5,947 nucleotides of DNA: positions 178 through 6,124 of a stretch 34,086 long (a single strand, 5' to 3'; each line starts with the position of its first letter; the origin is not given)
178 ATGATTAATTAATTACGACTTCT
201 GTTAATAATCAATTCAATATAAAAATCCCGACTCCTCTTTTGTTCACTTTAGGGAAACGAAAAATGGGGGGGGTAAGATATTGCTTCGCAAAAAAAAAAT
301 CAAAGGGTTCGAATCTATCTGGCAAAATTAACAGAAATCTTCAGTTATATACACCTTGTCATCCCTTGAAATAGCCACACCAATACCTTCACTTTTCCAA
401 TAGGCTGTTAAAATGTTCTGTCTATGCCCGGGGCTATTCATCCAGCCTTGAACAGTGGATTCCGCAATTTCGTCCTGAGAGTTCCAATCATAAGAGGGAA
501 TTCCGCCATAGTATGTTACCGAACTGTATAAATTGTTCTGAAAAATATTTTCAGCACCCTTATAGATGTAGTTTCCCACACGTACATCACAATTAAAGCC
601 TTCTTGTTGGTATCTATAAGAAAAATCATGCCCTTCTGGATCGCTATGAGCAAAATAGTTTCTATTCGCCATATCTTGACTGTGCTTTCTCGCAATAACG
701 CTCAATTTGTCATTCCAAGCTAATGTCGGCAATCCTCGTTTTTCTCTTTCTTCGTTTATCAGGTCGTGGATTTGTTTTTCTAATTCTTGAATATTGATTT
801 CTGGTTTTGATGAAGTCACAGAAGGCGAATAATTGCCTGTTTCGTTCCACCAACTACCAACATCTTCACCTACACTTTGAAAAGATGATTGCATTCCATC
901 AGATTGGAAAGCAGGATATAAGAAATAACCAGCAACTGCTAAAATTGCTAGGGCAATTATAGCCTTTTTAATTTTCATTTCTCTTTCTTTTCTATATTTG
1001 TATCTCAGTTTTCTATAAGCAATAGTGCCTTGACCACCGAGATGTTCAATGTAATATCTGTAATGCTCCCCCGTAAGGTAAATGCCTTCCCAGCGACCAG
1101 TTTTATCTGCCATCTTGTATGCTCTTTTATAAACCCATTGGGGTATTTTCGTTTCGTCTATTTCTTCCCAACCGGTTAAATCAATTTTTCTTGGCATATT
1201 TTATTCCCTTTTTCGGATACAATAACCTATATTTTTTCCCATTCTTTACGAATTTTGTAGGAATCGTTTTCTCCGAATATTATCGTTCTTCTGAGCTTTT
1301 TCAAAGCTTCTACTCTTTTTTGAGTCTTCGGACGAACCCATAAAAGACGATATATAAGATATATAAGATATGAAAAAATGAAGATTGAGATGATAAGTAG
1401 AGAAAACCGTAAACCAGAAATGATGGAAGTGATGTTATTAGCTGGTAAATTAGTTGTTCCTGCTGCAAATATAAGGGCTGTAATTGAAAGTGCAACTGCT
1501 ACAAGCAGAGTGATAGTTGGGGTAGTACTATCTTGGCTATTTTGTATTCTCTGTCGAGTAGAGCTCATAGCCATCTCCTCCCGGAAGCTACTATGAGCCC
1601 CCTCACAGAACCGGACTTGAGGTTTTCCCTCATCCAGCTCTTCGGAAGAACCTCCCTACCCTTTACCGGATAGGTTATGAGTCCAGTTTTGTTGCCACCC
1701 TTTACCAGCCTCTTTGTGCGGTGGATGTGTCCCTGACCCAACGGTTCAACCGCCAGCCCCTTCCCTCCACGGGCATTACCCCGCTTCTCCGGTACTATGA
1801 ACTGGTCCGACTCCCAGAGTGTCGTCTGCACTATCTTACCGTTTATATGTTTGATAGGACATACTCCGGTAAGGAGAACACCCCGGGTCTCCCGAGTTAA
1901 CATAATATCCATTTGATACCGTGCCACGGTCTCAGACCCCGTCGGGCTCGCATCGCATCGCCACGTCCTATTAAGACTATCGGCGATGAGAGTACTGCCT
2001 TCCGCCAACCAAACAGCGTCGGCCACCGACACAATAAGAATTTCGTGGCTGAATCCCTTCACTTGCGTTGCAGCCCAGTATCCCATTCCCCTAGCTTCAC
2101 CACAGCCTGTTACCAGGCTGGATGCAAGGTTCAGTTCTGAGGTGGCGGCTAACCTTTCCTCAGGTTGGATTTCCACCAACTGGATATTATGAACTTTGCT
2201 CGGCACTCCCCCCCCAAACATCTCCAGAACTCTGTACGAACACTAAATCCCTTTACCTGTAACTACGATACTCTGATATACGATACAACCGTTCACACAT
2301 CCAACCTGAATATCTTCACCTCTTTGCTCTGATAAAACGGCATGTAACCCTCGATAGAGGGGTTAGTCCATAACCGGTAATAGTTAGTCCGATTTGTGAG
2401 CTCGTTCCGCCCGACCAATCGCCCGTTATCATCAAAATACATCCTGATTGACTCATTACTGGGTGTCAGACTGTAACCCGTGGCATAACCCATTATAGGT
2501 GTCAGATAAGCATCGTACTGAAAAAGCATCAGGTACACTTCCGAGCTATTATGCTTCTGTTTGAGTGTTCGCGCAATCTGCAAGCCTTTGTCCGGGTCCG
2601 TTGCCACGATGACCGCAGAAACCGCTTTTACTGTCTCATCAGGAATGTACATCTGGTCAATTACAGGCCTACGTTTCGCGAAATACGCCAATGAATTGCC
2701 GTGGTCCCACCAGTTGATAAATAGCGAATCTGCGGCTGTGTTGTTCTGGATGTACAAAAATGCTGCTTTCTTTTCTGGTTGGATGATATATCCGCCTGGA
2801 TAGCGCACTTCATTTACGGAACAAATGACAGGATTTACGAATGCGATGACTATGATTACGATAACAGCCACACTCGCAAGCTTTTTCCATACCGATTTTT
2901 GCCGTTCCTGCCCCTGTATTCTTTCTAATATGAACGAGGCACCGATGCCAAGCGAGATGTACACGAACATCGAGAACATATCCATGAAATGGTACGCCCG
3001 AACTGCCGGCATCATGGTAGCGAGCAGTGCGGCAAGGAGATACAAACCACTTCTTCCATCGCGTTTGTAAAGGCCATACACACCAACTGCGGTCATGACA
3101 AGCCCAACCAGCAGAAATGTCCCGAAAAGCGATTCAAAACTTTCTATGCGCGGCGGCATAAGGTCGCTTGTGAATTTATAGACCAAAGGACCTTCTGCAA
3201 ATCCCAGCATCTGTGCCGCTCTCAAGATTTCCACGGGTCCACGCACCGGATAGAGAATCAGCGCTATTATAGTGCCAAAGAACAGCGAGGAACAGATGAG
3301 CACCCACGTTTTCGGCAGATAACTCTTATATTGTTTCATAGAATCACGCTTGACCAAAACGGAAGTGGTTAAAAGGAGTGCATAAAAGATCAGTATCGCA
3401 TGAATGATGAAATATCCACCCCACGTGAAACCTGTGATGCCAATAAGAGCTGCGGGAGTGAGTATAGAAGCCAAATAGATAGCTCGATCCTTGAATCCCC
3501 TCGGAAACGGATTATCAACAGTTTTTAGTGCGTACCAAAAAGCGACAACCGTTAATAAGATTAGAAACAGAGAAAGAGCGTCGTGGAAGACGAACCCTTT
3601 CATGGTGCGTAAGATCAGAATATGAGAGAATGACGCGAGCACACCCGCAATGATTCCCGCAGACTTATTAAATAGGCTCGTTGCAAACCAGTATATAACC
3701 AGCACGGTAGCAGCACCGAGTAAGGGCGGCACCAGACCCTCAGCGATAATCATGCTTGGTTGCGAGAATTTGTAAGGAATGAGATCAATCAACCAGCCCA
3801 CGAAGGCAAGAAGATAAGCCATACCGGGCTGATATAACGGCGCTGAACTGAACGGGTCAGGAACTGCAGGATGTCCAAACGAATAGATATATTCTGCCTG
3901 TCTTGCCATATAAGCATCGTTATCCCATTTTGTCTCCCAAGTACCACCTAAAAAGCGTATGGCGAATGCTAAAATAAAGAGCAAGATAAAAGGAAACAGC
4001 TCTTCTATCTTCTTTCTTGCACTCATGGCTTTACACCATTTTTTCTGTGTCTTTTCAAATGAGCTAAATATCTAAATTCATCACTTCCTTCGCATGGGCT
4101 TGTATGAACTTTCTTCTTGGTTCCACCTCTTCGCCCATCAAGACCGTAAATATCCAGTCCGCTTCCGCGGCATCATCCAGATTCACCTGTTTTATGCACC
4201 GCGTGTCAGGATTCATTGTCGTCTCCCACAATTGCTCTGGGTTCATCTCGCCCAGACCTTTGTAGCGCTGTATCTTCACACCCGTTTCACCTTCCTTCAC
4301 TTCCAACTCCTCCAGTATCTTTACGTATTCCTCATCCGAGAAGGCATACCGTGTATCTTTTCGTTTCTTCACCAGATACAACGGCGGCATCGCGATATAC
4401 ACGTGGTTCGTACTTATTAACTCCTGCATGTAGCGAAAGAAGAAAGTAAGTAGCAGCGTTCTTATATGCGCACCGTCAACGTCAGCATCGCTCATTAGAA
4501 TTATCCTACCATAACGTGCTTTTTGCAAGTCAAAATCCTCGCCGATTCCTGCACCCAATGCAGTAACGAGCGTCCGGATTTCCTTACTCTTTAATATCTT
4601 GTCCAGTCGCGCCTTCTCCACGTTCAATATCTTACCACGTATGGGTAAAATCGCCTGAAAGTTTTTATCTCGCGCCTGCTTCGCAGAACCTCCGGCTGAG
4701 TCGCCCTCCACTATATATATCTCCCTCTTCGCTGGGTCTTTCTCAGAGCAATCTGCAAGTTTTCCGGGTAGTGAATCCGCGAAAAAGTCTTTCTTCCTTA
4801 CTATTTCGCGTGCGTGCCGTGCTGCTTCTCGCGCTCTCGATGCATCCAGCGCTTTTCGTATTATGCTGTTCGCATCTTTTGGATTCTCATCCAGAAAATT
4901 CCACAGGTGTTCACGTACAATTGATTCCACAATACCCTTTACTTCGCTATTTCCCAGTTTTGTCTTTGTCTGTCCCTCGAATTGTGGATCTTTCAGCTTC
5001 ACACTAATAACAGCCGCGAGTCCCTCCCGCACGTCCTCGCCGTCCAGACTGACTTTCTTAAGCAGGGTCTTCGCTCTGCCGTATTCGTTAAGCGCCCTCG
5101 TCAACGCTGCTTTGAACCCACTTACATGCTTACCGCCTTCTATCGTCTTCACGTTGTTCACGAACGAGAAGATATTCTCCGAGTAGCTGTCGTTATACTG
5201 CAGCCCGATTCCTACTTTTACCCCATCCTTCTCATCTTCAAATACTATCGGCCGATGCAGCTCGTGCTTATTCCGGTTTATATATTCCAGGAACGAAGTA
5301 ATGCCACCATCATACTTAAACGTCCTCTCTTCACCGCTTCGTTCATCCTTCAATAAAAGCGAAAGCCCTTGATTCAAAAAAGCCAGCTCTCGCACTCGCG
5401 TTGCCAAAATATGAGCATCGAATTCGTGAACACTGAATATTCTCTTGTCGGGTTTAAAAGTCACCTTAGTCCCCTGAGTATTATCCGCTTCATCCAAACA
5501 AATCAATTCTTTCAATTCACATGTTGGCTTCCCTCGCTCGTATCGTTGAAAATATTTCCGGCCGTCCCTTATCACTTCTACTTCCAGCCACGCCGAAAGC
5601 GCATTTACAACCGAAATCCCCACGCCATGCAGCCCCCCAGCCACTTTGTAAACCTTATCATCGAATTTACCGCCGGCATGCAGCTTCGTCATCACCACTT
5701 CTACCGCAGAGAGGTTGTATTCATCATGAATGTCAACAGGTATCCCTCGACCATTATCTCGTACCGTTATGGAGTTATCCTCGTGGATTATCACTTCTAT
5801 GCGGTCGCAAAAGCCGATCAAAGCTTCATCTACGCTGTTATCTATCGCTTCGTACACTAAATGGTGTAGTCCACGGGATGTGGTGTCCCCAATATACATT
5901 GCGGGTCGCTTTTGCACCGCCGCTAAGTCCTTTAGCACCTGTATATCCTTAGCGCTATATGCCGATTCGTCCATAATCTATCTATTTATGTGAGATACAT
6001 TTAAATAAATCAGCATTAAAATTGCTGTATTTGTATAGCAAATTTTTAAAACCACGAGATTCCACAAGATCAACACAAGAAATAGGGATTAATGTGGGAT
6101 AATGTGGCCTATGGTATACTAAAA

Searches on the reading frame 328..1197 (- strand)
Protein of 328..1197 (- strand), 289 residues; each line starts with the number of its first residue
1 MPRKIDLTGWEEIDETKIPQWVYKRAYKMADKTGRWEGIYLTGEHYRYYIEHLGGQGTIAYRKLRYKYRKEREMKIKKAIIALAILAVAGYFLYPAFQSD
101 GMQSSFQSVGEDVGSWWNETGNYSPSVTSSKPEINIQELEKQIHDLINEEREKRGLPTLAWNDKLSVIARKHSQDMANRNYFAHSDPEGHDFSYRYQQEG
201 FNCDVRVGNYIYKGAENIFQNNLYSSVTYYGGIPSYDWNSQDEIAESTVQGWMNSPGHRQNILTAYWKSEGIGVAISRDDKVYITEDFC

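Call 10: search_protein_families(library=pfam, proteins=[window:328-1197:-], max_evalue=0.001)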
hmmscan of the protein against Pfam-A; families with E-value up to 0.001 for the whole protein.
window:328-1197:- (289 aa): 1 family
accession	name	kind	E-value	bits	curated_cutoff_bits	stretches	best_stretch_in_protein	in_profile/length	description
PF00188.32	CAP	-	2e-18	67.7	21.1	1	145-285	2-114/117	Cysteine-rich secretory protein family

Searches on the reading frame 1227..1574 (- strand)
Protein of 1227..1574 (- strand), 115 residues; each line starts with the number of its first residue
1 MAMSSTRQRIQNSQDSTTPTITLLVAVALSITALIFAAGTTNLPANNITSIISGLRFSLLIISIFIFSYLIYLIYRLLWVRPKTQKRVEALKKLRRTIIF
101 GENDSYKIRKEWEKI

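Call 10: search_protein_families(library=pfam, proteins=[window:1227-1574:-], max_evalue=0.001)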
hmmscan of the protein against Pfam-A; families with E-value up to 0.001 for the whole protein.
window:1227-1574:- (115 aa): 1 family
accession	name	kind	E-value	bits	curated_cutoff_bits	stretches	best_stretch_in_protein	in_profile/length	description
PF04893.22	Yip1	-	0.00019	21.8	28.6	1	8-78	12-87/173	Yip1 domain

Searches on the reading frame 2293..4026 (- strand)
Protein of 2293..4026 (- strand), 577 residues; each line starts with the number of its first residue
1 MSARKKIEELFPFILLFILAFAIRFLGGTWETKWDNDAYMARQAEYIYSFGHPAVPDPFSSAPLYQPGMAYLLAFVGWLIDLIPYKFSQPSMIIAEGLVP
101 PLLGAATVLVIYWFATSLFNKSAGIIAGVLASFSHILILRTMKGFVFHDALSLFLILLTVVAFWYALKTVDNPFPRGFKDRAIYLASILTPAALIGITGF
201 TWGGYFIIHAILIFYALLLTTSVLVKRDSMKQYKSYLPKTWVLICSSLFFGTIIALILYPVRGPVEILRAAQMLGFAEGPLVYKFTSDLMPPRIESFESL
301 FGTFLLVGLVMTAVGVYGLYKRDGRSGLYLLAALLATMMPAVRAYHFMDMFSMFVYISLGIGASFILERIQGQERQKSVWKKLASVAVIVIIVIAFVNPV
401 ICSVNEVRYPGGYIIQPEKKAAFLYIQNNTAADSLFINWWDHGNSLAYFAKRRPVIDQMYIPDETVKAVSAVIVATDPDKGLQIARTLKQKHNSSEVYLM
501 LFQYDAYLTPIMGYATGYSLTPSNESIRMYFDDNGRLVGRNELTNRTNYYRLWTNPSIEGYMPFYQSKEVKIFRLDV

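Call 10: search_protein_families(library=pfam, proteins=[window:2293-4026:-], max_evalue=0.001)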
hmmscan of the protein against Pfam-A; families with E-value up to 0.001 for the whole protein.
window:2293-4026:- (577 aa): 2 families
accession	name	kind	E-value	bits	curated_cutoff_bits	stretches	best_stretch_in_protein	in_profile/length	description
PF02516.20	STT3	-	9.8e-11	42.2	24.5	1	39-391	36-340/405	Oligosaccharyl transferase STT3, N-terminal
PF22627.1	AglB_core-like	-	0.0006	20.6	27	0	420-485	28-96/111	AglB core domain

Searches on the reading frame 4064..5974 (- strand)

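Call 10: search_protein_families(library=pfam, proteins=[window:4064-5974:-], max_evalue=0.001)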
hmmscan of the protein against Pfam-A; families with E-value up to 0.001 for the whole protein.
window:4064-5974:- (636 aa): 4 families
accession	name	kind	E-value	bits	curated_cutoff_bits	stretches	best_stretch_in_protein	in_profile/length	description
PF00204.31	DNA_gyraseB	-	1e-59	201.3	27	1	224-390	1-172/173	DNA gyrase B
PF00986.26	DNA_gyraseB_C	-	3.5e-31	107.6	29.8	1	564-625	2-63/63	DNA gyrase B subunit, carboxyl terminus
PF01751.28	Toprim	-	2.3e-18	66.6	23.1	1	418-528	1-94/96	Toprim domain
PF02518.31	HATPase_c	-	5e-17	62.8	26.4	1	33-177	3-109/111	Histidine kinase-, DNA gyrase B-, and HSP90-like ATPase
